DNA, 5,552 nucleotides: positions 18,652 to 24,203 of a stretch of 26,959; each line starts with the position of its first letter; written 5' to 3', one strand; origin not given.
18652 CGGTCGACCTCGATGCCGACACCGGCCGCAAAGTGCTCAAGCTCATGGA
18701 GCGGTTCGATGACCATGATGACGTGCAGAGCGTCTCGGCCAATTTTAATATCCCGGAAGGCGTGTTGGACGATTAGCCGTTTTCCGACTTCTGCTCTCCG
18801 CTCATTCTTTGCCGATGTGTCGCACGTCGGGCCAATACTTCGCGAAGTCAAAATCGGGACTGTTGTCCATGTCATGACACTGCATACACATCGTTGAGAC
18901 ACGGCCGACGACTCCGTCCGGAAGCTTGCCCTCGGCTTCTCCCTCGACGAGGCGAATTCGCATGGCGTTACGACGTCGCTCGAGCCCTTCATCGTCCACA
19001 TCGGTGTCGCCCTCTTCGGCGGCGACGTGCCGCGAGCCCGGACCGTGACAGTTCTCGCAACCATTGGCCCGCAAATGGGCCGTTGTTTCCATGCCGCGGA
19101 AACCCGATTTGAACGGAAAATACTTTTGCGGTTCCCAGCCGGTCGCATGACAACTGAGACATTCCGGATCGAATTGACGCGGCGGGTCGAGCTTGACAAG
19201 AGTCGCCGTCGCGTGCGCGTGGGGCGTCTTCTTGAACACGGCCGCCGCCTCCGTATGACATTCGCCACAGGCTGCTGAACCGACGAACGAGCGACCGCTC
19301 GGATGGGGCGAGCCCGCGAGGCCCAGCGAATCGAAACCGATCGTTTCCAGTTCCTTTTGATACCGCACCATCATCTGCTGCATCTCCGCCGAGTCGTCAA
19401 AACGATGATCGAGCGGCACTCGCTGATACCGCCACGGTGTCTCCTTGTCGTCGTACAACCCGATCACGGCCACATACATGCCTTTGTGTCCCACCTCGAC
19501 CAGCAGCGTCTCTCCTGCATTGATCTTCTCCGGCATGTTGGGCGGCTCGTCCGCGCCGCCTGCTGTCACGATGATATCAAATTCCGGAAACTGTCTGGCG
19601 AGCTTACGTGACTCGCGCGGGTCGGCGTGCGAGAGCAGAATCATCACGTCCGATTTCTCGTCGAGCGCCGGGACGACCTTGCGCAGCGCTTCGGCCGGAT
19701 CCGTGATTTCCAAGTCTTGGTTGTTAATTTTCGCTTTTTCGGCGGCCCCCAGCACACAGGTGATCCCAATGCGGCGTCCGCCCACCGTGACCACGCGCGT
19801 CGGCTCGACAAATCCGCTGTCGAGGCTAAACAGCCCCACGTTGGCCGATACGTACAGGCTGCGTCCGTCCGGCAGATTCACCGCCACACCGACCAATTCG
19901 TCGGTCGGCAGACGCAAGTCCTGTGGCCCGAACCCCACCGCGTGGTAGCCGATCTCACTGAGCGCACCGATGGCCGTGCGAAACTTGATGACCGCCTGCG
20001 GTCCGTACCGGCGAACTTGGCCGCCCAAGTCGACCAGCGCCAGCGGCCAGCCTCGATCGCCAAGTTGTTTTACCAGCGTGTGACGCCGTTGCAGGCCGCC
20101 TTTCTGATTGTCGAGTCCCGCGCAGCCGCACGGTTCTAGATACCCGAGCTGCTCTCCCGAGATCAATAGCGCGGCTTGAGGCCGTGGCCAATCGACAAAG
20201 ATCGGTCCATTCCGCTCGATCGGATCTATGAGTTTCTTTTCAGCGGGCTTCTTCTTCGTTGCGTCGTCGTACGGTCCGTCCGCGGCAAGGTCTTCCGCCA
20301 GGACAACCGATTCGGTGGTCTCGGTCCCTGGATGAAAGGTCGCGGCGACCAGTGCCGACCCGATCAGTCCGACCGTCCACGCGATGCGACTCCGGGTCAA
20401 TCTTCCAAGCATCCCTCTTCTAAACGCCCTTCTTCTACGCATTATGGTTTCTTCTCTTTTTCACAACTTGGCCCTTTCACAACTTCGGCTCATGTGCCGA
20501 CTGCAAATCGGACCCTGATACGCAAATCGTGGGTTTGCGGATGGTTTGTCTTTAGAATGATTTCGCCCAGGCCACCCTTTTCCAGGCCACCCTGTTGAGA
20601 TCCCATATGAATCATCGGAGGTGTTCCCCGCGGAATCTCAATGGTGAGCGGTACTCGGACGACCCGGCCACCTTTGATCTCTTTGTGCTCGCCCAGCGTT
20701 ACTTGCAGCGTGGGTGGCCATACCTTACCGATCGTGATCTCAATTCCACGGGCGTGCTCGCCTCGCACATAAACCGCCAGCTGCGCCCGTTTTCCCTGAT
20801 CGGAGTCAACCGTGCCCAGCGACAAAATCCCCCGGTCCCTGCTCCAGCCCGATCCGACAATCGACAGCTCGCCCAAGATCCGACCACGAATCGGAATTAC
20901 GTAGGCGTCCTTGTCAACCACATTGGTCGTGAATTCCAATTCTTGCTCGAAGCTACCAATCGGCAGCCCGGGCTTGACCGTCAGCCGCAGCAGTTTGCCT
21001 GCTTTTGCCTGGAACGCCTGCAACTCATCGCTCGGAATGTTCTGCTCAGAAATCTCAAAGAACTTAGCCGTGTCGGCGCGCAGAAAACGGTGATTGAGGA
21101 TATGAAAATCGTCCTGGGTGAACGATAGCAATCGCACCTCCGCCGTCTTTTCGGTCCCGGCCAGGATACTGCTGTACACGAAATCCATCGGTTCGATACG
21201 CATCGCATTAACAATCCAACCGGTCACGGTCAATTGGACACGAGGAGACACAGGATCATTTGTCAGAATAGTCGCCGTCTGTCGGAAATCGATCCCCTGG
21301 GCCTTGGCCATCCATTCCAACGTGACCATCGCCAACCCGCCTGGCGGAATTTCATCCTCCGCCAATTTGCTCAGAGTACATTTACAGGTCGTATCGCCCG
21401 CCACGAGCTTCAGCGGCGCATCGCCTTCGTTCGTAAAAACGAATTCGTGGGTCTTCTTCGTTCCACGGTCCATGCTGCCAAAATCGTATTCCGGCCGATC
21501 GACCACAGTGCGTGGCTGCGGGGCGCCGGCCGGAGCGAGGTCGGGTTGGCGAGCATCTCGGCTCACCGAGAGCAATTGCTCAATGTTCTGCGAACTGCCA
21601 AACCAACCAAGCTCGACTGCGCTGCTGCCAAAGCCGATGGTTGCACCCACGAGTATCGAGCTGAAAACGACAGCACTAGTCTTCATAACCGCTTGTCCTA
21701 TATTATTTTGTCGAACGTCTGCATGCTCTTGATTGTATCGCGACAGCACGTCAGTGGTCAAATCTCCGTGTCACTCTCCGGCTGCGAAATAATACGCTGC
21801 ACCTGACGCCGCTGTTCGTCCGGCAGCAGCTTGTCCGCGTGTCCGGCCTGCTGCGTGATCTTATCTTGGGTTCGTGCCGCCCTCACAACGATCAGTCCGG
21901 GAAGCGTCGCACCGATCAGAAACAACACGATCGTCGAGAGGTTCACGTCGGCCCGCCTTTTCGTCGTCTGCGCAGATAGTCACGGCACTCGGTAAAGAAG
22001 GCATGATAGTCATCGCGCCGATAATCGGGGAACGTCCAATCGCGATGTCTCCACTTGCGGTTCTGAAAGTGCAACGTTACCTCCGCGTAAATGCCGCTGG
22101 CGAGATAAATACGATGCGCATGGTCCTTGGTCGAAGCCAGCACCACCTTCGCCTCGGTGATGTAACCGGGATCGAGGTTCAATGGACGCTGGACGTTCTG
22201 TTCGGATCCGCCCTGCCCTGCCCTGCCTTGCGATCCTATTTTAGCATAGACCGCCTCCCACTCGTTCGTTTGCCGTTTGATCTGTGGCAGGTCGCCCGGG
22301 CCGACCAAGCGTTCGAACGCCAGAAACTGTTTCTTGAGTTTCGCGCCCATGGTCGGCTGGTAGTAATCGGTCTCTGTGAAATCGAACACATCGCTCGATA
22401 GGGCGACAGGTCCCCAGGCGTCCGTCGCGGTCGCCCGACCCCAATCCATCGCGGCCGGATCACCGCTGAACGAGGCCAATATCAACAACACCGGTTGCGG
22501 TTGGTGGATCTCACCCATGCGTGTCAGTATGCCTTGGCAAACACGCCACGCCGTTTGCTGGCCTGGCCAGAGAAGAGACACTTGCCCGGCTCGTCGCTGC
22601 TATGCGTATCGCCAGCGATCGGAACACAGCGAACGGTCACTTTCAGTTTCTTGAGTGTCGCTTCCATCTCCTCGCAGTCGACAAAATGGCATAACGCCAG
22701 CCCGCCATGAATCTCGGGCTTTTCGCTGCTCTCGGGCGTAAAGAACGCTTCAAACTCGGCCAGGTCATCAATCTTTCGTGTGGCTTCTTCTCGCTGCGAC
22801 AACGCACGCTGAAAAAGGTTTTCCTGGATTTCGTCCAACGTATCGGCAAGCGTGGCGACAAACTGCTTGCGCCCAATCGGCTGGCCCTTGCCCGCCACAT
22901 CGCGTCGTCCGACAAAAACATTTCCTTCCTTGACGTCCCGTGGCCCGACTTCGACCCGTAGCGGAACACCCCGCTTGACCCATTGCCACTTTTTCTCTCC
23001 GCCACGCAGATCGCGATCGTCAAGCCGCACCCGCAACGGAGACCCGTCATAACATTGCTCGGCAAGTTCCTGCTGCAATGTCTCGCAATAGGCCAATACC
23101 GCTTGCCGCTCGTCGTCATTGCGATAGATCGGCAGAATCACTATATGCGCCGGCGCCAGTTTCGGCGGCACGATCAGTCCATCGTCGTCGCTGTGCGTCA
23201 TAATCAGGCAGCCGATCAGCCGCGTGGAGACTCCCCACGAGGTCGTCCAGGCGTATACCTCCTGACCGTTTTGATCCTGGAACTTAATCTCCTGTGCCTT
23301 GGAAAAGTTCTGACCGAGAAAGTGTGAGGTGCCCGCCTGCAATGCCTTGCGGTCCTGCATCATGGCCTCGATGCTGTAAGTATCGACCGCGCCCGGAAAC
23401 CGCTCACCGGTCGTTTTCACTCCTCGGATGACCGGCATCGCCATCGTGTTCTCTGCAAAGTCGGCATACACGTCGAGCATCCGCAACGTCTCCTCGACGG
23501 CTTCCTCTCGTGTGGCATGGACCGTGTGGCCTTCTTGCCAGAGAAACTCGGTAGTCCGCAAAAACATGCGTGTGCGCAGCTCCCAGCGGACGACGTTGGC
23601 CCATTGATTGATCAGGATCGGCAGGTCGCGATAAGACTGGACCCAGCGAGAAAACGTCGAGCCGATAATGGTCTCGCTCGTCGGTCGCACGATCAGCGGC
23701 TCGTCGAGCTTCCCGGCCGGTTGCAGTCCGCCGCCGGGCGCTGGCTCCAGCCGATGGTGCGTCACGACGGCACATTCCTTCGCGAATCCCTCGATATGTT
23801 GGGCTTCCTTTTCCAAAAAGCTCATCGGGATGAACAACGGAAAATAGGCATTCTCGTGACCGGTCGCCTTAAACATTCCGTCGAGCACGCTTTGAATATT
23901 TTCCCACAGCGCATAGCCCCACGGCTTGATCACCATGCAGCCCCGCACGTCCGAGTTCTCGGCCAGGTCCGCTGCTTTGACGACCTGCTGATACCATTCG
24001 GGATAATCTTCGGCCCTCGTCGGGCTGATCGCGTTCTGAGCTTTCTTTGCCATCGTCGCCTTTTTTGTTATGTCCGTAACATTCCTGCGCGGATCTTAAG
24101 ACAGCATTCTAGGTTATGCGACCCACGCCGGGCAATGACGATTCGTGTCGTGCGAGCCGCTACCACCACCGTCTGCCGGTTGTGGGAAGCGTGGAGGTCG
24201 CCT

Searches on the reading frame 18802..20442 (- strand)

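Call 87: search_protein_families(library=pfam, proteins=[window:18802-20442:-], max_evalue=0.0001)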
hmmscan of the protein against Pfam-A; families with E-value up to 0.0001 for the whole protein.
window:18802-20442:- (546 aa): 3 families
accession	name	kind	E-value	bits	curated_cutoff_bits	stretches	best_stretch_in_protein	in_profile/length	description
PF13435.11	Cytochrome_C554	-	1.1e-11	46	20.8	1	391-467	1-84/84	Cytochrome c554 and c-prime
PF14522.11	Cytochrome_C7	-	3.4e-06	27.2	24.8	0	389-466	13-66/67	Cytochrome c7 and related cytochrome c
PF22113.1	Mtrc-MtrF_II-IV_dom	-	1.7e-05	24.9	30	0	390-472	82-169/176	Outer membrane cytochrome MtrC/MtrF-like, domains II/IV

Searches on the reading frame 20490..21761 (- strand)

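Call 87: search_protein_families(library=pfam, proteins=[window:20490-21761:-], max_evalue=0.0001)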
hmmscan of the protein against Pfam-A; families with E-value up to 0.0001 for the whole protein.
window:20490-21761:- (423 aa): 2 families
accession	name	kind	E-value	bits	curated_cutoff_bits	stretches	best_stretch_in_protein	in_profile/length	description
PF07610.17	DUF1573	-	3.8e-16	59.3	26.1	1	87-181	3-96/98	Protein of unknown function (DUF1573)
PF22544.2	HYDIN_VesB_CFA65-like_Ig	-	1.7e-12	47.9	25.5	1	87-181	5-99/100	HYDIN/CFA65/VesB-like, Ig-like domain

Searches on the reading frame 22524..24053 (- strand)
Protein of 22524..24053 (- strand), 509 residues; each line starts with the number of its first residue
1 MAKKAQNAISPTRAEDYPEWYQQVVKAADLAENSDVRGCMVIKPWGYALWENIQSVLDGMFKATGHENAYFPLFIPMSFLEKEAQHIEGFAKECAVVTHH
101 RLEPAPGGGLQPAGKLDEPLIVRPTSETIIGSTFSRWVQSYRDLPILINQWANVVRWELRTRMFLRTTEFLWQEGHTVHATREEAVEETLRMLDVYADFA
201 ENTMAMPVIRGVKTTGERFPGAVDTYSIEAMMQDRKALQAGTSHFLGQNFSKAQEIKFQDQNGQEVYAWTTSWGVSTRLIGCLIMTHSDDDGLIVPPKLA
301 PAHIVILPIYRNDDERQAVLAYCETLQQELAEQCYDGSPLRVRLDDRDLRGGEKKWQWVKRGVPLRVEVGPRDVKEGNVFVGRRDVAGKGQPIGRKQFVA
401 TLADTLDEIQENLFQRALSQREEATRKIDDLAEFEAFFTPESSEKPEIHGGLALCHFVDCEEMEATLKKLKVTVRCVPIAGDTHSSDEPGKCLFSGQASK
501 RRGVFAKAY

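Call 87: search_protein_families(library=pfam, proteins=[window:22524-24053:-], max_evalue=0.0001)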
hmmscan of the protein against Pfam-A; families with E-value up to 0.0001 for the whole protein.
window:22524-24053:- (509 aa): 3 families
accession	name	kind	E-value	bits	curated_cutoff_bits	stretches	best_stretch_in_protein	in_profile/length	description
PF00587.30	tRNA-synt_2b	-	3.6e-17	63.4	29.3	1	117-284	8-176/179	tRNA synthetase class II core domain (G, H, P, S and T)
PF03129.25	HGTP_anticodon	-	2.6e-10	40.7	21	1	304-403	2-92/94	Anticodon binding domain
PF09180.16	ProRS-C_1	-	2.1e-08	34.6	31.5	1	450-509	11-71/71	Prolyl-tRNA synthetase, C-terminal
